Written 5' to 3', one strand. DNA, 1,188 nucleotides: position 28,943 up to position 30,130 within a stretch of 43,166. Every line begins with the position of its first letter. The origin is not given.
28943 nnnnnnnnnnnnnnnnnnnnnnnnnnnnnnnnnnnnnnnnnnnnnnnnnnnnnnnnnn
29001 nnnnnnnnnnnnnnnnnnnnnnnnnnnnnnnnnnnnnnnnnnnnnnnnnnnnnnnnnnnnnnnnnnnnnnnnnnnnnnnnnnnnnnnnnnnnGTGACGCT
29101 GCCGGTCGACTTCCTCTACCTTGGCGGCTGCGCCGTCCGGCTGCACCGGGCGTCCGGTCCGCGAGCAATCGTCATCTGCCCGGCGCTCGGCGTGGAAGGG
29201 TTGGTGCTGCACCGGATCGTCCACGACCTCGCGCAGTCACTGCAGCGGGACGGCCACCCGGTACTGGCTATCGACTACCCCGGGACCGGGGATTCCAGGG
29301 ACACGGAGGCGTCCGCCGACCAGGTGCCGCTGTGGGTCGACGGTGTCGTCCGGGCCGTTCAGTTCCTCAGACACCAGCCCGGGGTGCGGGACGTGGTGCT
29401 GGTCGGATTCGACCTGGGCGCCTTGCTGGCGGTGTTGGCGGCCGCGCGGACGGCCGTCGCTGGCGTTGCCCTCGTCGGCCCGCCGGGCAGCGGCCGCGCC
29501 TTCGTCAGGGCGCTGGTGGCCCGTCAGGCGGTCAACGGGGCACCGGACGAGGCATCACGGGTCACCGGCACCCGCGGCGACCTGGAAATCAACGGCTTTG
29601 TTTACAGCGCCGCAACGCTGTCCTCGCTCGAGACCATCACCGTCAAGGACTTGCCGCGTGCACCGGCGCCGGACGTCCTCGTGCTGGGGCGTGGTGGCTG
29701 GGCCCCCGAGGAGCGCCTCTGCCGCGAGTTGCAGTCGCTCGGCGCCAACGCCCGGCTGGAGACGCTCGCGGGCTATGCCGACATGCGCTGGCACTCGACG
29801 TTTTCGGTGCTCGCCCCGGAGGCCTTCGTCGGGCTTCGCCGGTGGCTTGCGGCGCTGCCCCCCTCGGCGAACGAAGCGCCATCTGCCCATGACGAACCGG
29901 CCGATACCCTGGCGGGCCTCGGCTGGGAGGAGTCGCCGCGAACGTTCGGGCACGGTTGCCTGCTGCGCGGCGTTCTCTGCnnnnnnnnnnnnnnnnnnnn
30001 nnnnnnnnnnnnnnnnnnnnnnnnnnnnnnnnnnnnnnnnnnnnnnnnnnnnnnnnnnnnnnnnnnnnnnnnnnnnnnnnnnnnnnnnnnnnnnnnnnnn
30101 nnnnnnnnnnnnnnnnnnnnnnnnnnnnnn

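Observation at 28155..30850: Divergent alpha/beta-hydrolase pair; the second is a two-domain fusion with Asp and Cys at the nucleophile elbows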

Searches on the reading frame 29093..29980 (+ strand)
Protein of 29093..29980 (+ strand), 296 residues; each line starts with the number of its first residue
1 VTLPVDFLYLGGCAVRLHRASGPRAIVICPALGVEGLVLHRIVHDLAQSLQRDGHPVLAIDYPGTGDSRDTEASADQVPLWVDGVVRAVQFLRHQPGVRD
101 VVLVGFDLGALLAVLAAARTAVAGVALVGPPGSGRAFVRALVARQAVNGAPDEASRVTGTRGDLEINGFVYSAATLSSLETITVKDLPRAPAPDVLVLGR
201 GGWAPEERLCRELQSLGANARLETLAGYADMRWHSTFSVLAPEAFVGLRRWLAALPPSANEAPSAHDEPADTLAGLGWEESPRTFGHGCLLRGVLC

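Call 5: search_protein_families(library=ncbifam, proteins=[window:29093-29980:+], max_evalue=0.01)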
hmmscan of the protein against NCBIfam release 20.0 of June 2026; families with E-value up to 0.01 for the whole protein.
window:29093-29980:+ (296 aa): 8 families
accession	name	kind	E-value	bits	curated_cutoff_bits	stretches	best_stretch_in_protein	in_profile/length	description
TIGR03101.1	hydr2_PEP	hypoth_equivalog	1.4e-13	51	202.75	1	26-180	28-190/266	hydrolase 2, exosortase A system-associated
TIGR03100.1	hydr1_PEP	hypoth_equivalog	4.6e-06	26.1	168.45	1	40-130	43-132/274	hydrolase 1, exosortase A system-associated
NF011457.0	PRK14875.1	equivalog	1.2e-05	24.5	307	1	48-137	153-242/372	acetoin dehydrogenase dihydrolipoyllysine-residue acetyltransferase subunit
NF051488.1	bifunc_PcaDC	exception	1.9e-05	24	390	1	19-119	8-98/375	bifunctional 3-oxoadipate enol-lactonase/4-carboxymuconolactone decarboxylase PcaDC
TIGR01738.1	bioH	equivalog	0.0012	18.5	206.95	1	36-121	12-87/245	pimeloyl-ACP methyl ester esterase BioH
NF041096.1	esterase_EstD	equivalog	0.0013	17.8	600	1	43-132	184-275/421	esterase EstD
NF058544.1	IVPilMotSglTMyx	equivalog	0.0053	16.6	300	1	10-131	21-138/210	type IV pili motility protein SglT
TIGR02427.1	protocat_pcaD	equivalog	0.007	15.8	255.85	0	21-120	11-100/251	3-oxoadipate enol-lactonase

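Call 6: search_protein_families(library=pfam, proteins=[window:29093-29980:+], max_evalue=0.01)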
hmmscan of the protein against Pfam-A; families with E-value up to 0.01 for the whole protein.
window:29093-29980:+ (296 aa): 3 families
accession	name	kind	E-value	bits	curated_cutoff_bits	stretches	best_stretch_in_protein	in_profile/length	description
PF00561.26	Abhydrolase_1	-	5.6e-11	43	25.8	1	25-144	2-114/245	alpha/beta hydrolase fold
PF12697.13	Abhydrolase_6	-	4e-08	34.6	26.3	1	43-227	17-201/217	Alpha/beta hydrolase family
PF12146.15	Hydrolase_4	-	4.9e-08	33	27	1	43-133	20-112/239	Serine aminopeptidase, S33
